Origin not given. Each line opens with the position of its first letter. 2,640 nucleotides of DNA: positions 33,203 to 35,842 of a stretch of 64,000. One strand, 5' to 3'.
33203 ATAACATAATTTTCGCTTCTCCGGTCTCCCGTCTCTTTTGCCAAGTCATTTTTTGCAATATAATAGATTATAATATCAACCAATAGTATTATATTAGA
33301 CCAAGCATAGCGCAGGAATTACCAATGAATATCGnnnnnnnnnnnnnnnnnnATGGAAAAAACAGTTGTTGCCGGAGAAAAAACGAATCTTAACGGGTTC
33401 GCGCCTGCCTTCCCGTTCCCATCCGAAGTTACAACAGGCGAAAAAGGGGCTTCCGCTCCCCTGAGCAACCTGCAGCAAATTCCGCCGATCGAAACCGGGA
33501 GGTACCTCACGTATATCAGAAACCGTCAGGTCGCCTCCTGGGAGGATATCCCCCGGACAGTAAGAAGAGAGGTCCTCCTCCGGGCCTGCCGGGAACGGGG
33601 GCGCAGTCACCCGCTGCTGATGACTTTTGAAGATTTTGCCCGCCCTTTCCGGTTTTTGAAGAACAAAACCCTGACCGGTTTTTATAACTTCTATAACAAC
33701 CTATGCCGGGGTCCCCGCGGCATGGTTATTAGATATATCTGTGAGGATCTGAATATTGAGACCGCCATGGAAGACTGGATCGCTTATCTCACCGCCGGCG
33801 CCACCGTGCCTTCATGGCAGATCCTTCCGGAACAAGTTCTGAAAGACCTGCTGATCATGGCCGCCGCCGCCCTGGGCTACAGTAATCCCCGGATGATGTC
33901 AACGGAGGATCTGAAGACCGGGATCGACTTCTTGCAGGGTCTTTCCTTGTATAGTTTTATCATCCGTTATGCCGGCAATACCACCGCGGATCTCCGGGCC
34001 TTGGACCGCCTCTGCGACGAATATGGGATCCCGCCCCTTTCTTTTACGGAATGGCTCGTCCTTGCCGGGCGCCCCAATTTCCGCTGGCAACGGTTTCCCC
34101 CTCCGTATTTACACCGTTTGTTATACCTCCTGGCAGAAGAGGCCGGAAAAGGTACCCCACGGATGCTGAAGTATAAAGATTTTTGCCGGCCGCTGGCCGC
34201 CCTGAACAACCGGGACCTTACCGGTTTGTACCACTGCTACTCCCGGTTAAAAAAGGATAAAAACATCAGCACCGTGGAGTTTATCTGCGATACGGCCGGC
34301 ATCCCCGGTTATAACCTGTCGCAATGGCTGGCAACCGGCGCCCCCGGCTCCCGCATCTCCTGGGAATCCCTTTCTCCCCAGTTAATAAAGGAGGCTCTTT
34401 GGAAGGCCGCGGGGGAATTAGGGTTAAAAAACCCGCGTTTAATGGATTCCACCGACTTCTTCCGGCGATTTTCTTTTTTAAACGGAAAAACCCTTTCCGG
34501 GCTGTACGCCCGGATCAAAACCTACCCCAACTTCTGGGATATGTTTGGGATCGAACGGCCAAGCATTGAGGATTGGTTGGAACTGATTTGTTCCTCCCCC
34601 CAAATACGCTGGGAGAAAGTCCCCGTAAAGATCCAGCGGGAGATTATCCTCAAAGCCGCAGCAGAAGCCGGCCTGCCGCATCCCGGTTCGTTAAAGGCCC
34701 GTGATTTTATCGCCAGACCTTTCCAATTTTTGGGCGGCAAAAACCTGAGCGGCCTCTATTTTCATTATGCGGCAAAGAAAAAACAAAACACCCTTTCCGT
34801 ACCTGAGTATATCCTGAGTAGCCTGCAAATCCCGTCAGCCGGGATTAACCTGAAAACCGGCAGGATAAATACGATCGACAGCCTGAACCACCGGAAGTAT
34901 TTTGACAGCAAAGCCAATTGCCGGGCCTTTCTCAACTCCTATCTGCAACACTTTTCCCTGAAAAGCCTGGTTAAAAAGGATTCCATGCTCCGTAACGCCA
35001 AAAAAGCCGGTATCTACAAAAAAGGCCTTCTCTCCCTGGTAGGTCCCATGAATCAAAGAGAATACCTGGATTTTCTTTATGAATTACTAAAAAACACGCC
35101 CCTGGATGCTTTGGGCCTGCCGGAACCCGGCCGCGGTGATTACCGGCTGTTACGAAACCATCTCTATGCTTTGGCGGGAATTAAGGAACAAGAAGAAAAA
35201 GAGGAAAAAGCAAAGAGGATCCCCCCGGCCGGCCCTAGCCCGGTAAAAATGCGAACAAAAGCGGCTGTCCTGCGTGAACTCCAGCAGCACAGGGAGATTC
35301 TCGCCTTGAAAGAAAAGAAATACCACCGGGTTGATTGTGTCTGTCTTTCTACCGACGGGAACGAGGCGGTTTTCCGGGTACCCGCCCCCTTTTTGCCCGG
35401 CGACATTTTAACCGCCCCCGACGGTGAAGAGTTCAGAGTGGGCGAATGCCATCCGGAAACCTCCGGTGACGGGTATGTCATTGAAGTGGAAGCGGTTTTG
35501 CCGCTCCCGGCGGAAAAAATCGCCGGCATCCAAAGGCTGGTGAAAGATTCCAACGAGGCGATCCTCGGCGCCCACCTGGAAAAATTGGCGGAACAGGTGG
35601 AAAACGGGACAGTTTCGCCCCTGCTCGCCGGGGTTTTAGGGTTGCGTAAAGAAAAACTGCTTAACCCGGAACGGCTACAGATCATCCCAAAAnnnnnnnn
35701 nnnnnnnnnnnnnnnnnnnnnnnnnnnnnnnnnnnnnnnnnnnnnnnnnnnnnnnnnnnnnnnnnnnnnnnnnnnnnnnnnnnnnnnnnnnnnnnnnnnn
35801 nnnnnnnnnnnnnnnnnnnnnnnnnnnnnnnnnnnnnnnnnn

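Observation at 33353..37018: Orphan 1.2-kaa Upf1/DNA2-like SF1 helicase with five N-terminal ~90-aa tandem repeats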

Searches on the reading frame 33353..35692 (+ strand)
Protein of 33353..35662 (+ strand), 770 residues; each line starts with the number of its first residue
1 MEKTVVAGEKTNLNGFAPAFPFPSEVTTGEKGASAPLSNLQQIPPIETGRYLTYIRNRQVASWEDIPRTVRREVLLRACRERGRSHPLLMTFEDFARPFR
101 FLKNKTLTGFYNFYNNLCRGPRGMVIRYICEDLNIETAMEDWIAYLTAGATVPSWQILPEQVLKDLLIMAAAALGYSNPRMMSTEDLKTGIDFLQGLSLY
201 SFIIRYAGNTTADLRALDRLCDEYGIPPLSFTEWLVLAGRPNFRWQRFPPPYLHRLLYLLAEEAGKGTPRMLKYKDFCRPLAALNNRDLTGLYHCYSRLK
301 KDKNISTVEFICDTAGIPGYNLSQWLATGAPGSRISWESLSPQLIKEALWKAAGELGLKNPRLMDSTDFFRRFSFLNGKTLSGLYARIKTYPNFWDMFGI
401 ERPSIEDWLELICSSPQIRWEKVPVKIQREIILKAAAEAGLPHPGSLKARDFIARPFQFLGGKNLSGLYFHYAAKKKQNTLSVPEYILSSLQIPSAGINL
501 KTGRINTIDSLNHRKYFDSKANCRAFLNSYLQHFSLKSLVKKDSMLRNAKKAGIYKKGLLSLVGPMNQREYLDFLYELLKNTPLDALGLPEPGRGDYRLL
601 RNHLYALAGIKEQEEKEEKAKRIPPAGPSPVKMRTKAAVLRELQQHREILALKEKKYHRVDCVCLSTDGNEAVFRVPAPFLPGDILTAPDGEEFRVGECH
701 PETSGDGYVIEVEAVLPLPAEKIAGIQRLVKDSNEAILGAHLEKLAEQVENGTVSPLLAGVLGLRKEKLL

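Call 12: find_homologous_proteins(query=window:33353-35662:+, max_evalue=0.001)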
Query window:33353-35662:+ (770 aa): 23 proteins with E <= 0.001 among 8000 candidates.
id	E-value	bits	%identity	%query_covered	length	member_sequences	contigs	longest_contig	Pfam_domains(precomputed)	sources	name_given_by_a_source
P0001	0.0e+0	1781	100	100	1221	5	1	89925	PF13087.13,PF13086.13,PF00270.36,PF01443.25,PF13604.13,PF13245.13,PF13481.13,PF04851.22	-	-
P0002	0.0e+0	1479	84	100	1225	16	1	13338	PF13087.13,PF13086.13,PF00270.36,PF01443.25,PF13604.13,PF13245.13,PF04851.22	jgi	jgi:hypothetical protein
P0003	0.0e+0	1432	80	100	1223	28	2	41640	PF13087.13,PF13086.13,PF00270.36,PF01443.25,PF13604.13,PF13245.13,PF04851.22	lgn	-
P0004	0.0e+0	1352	77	100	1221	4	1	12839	PF13087.13,PF13086.13,PF00270.36,PF01443.25,PF13604.13,PF13245.13,PF13481.13,PF04851.22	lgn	-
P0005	0.0e+0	1332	77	96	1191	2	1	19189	PF13087.13,PF13086.13,PF00270.36,PF01443.25,PF13604.13,PF13245.13,PF04851.22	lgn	-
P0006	0.0e+0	1048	62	95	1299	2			PF13087.13,PF13086.13,PF00270.36,PF01443.25,PF13604.13,PF13245.13,PF04851.22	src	-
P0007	4.6e-296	1002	59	95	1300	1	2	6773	PF13087.13,PF13086.13,PF00270.36,PF01443.25,PF13604.13,PF13245.13,PF13481.13,PF04851.22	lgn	-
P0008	1.6e-247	842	51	95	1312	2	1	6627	PF13087.13,PF13086.13,PF00270.36,PF01443.25,PF13604.13,PF13245.13,PF04851.22,PF02562.23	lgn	-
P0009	1.0e-220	753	44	94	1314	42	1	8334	PF13087.13,PF13086.13,PF00270.36,PF01443.25,PF13604.13,PF13245.13,PF20720.4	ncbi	-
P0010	1.3e-215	736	45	95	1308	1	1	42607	PF13087.13,PF13086.13,PF01443.25,PF13604.13,PF13245.13,PF13401.13,PF04851.22,PF20720.4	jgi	-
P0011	5.5e-215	734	43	95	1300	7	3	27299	PF13087.13,PF13086.13,PF01443.25,PF13604.13,PF13245.13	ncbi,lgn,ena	-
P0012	1.2e-214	733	44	95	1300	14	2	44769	PF13087.13,PF13086.13,PF01443.25,PF13604.13,PF13245.13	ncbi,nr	ncbi:MAG: AAA family ATPase [Clostridiales bacterium]|nr:AAA family ATPase [Clostridiales bacterium]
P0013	7.8e-212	724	43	95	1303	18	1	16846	PF13087.13,PF13086.13,PF00270.36,PF01443.25,PF13604.13,PF13245.13,PF13401.13,PF04851.22,PF20720.4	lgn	-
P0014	5.8e-211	721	43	95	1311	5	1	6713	PF13087.13,PF13086.13,PF00270.36,PF01443.25,PF13604.13,PF13245.13,PF13401.13,PF04851.22,PF20720.4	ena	-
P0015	5.6e-208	711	43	94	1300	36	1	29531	PF13087.13,PF13086.13,PF01443.25,PF13604.13,PF13245.13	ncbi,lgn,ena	-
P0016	7.2e-208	711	44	95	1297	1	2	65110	PF13087.13,PF13086.13,PF00270.36,PF01443.25,PF13604.13,PF13245.13,PF13401.13,PF04851.22,PF20720.4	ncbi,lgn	-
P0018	4.3e-201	688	44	95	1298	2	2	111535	PF13087.13,PF13086.13,PF00270.36,PF01443.25,PF13604.13,PF13245.13,PF04851.22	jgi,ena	-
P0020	6.2e-193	661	41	94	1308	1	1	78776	PF13087.13,PF13086.13,PF01443.25,PF13604.13,PF13245.13,PF20720.4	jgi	jgi:hypothetical protein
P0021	1.1e-189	650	40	94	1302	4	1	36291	PF13087.13,PF13086.13,PF00270.36,PF01443.25,PF13604.13,PF13245.13,PF04851.22,PF20720.4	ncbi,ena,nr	ncbi:MAG: AAA family ATPase [Clostridiales bacterium]|nr:AAA family ATPase [Clostridiales bacterium]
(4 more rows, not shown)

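Call 15: find_encoding_contigs(protein=P0018, flank=8000, max_places=2)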
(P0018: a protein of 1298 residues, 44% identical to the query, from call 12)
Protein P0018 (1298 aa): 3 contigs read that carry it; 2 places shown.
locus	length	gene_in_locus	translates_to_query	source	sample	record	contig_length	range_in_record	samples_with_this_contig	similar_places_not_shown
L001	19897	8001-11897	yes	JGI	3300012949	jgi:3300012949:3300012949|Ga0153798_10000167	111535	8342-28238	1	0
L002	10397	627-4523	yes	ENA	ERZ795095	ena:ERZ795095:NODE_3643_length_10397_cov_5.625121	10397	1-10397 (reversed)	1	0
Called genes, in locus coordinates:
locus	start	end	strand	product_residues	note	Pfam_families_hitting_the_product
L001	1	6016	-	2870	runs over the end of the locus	PF10091:Glycoamylase, PF06165:GH94_b-supersand, PF17167:Glyco_hydro_94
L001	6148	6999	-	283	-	PF00005:ABC_tran, PF13304:AAA_21 (weak)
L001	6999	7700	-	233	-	PF02361:CbiQ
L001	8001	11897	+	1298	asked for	PF00270:DEAD (weak), PF01443:Viral_helicase1 (faint), PF04851:ResIII (weak), PF13086:AAA_11, PF13245:AAA_19, PF13604:AAA_30, PF13086:AAA_11, PF13087:AAA_12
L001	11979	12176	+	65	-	PF04070:DUF378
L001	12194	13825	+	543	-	PF01368:DHH, PF07085:DRTGG, PF00571:CBS, PF02833:DHHA2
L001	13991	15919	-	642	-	PF00890:FAD_binding_2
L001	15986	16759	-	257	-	PF00106:adh_short, PF08659:KR, PF13561:adh_short_C2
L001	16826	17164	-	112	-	-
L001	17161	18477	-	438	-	PF00724:Oxidored_FMN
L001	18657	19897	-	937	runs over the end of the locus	PF01074:Glyco_hydro_38N, PF09261:Alpha-mann_mid, PF07748:Glyco_hydro_38C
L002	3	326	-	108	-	?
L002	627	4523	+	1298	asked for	PF00270:DEAD (weak), PF01443:Viral_helicase1 (faint), PF04851:ResIII (weak), PF13086:AAA_11, PF13245:AAA_19, PF13604:AAA_30, PF13086:AAA_11, PF13087:AAA_12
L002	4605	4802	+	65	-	PF04070:DUF378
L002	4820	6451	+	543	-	PF01368:DHH, PF07085:DRTGG, PF00571:CBS, PF02833:DHHA2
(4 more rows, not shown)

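Call 16: find_encoding_contigs(protein=P0016, flank=8000, max_places=2)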
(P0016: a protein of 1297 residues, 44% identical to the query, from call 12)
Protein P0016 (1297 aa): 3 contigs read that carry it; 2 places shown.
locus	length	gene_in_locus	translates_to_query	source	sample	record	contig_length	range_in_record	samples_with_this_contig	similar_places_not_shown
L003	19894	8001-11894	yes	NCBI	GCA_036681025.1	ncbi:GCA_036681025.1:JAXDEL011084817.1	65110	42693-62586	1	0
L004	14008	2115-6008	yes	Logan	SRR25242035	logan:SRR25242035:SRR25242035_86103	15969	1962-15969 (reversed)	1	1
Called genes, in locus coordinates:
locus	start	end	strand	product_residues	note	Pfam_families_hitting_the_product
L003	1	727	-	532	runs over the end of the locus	PF00361:Proton_antipo_M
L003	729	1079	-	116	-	PF00420:Oxidored_q2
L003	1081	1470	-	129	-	PF04039:MnhB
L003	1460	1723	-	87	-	PF20501:MbhE (weak)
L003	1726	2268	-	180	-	PF13244:MbhD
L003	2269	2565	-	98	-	PF03334:PhaG_MnhG_YufB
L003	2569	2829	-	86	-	PF04066:MrpF_PhaF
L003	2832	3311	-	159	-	PF01899:MNHE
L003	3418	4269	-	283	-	PF00005:ABC_tran, PF13304:AAA_21 (weak)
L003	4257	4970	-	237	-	PF02361:CbiQ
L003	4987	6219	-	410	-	-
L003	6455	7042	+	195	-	PF02417:Chromate_transp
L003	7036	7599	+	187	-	PF02417:Chromate_transp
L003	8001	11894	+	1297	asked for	PF00270:DEAD (faint), PF01443:Viral_helicase1 (faint), PF13086:AAA_11, PF13245:AAA_19, PF13604:AAA_30, PF20720:nSTAND3 (weak), PF13086:AAA_11, PF13087:AAA_12, +2 more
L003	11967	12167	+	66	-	PF04070:DUF378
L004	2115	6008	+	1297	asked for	PF00270:DEAD (faint), PF01443:Viral_helicase1 (faint), PF13086:AAA_11, PF13245:AAA_19, PF13604:AAA_30, PF20720:nSTAND3 (weak), PF13086:AAA_11, PF13087:AAA_12, +2 more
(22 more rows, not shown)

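Call 17: find_encoding_contigs(protein=P0012, flank=8000, max_places=2)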
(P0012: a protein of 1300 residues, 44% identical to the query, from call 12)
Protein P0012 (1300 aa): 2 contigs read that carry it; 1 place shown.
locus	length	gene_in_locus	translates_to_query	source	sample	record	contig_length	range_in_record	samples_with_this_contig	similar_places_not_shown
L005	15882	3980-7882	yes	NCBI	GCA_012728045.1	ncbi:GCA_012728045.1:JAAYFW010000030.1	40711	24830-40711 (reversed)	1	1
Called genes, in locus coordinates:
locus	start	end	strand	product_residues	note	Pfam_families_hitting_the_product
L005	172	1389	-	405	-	PF08668:HDOD (faint), PF01966:HD, PF13487:HD_5, PF01966:HD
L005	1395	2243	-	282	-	PF01695:IstB_IS21 (faint), PF00005:ABC_tran, PF02463:SMC_N (weak), PF13304:AAA_21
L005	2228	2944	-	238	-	PF02361:CbiQ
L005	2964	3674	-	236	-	PF01891:CbiM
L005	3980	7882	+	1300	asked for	PF01443:Viral_helicase1 (faint), PF13086:AAA_11, PF13245:AAA_19, PF13604:AAA_30, PF13086:AAA_11, PF13087:AAA_12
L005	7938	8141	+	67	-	PF04070:DUF378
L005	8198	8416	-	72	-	PF00269:SASP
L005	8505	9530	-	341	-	PF08448:PAS_4 (faint), PF13487:HD_5, PF08668:HDOD (faint), PF01966:HD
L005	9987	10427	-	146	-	PF00571:CBS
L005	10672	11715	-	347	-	PF00814:TsaD, PF02543:Carbam_trans_N (weak), PF22521:HypF_C_2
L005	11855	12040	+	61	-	-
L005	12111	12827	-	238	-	PF07314:Lit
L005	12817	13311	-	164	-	PF13302:Acetyltransf_3, PF13527:Acetyltransf_9 (faint), PF13673:Acetyltransf_10, PF00583:Acetyltransf_1, PF13420:Acetyltransf_4, PF13508:Acetyltransf_7, PF08445:FR47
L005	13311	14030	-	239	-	PF00814:TsaD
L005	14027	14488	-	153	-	PF02367:TsaE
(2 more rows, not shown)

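Call 19: find_encoding_contigs(protein=P0003, flank=8000, max_places=2)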
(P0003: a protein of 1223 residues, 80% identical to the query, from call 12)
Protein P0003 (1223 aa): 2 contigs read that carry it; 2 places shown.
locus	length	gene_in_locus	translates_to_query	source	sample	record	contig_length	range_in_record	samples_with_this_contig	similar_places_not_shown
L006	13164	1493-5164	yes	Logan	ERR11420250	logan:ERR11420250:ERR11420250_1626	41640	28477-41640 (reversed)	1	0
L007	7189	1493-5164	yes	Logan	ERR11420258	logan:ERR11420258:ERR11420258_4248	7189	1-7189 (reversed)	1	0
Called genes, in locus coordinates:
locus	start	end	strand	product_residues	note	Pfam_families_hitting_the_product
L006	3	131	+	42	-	?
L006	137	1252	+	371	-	PF02073:Peptidase_M29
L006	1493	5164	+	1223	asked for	PF00270:DEAD (faint), PF04851:ResIII (faint), PF13086:AAA_11, PF13245:AAA_19, PF13604:AAA_30, PF01443:Viral_helicase1 (faint), PF13086:AAA_11, PF13087:AAA_12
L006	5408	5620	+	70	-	PF00037:Fer4, PF12797:Fer4_2 (weak), PF12837:Fer4_6 (weak), PF13237:Fer4_10, PF13459:Fer4_15 (faint), PF12838:Fer4_7, PF13187:Fer4_9 (weak), PF00037:Fer4 (weak), +6 more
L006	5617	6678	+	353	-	PF01855:POR_N, PF02780:Transketolase_C (weak), PF17147:PFOR_II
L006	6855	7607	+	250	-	PF02775:TPP_enzyme_C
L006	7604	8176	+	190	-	PF01558:POR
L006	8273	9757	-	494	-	-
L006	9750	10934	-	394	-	PF07660:STN (weak), PF00263:Secretin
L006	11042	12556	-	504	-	-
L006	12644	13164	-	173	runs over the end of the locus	-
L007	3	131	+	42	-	?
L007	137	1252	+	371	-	PF02073:Peptidase_M29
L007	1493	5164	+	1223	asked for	PF00270:DEAD (faint), PF04851:ResIII (faint), PF13086:AAA_11, PF13245:AAA_19, PF13604:AAA_30, PF01443:Viral_helicase1 (faint), PF13086:AAA_11, PF13087:AAA_12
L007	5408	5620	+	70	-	PF00037:Fer4, PF12797:Fer4_2 (weak), PF12837:Fer4_6 (weak), PF13237:Fer4_10, PF13459:Fer4_15 (faint), PF12838:Fer4_7, PF13187:Fer4_9 (weak), PF00037:Fer4 (weak), +6 more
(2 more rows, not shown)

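Call 20: find_encoding_contigs(protein=P0020, flank=8000, max_places=2)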
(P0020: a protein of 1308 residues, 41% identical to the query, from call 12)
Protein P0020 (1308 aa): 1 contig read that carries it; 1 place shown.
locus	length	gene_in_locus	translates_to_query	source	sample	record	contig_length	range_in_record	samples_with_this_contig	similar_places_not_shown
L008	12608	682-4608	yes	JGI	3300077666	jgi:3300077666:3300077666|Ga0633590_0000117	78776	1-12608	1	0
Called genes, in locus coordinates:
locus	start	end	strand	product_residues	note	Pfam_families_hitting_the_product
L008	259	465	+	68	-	-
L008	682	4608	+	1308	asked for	PF01443:Viral_helicase1 (faint), PF13086:AAA_11, PF13245:AAA_19, PF13604:AAA_30, PF20720:nSTAND3 (faint), PF13086:AAA_11, PF13087:AAA_12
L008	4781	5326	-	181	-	PF13302:Acetyltransf_3, PF13420:Acetyltransf_4, PF13523:Acetyltransf_8 (faint), PF00583:Acetyltransf_1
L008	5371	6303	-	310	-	PF09924:LPG_synthase_C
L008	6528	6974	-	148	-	PF22381:Staph_reg_Sar_Rot, PF12802:MarR_2, PF01047:MarR, PF13412:HTH_24, PF13463:HTH_27 (weak), PF01325:Fe_dep_repress (faint), PF09339:HTH_IclR (faint)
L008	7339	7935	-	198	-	-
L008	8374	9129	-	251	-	PF01975:SurE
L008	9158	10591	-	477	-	PF01704:UDPGP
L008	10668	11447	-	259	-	PF09339:HTH_IclR, PF01614:IclR_C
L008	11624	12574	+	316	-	PF00389:2-Hacid_dh, PF02826:2-Hacid_dh_C, PF03446:NAD_binding_2 (weak)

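Call 21: find_encoding_contigs(protein=P0021, flank=8000, max_places=2)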
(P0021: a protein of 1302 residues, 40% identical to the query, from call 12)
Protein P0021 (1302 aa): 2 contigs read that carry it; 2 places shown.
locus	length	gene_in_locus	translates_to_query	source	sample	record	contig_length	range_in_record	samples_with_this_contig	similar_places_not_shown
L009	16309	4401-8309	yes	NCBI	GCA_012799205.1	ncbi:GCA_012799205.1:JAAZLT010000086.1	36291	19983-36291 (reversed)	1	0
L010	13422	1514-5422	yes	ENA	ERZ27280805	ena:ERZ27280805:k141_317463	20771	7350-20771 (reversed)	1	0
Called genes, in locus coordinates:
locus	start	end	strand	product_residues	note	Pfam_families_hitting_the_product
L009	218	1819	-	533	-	-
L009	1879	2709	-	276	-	PF01261:AP_endonuc_2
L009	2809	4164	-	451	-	PF01546:Peptidase_M20, PF07687:M20_dimer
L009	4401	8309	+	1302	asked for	PF00270:DEAD (weak), PF01443:Viral_helicase1 (faint), PF13086:AAA_11, PF13245:AAA_19, PF13604:AAA_30, PF20720:nSTAND3 (weak), PF13086:AAA_11, PF13087:AAA_12, +1 more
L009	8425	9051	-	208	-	PF00657:Lipase_GDSL, PF13472:Lipase_GDSL_2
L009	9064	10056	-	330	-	PF00389:2-Hacid_dh (weak), PF02826:2-Hacid_dh_C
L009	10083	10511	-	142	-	-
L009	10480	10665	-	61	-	-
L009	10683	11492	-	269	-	PF01261:AP_endonuc_2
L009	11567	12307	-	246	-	PF03734:YkuD, PF01471:PG_binding_1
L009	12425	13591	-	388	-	PF22025:ThiI_fer, PF02926:THUMP, PF02568:ThiI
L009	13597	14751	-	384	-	PF00266:Aminotran_5, PF01212:Beta_elim_lyase (weak)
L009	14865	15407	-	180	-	-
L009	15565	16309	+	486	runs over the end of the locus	-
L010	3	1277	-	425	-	?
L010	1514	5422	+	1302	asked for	PF00270:DEAD (weak), PF01443:Viral_helicase1 (faint), PF13086:AAA_11, PF13245:AAA_19, PF13604:AAA_30, PF20720:nSTAND3 (weak), PF13086:AAA_11, PF13087:AAA_12, +1 more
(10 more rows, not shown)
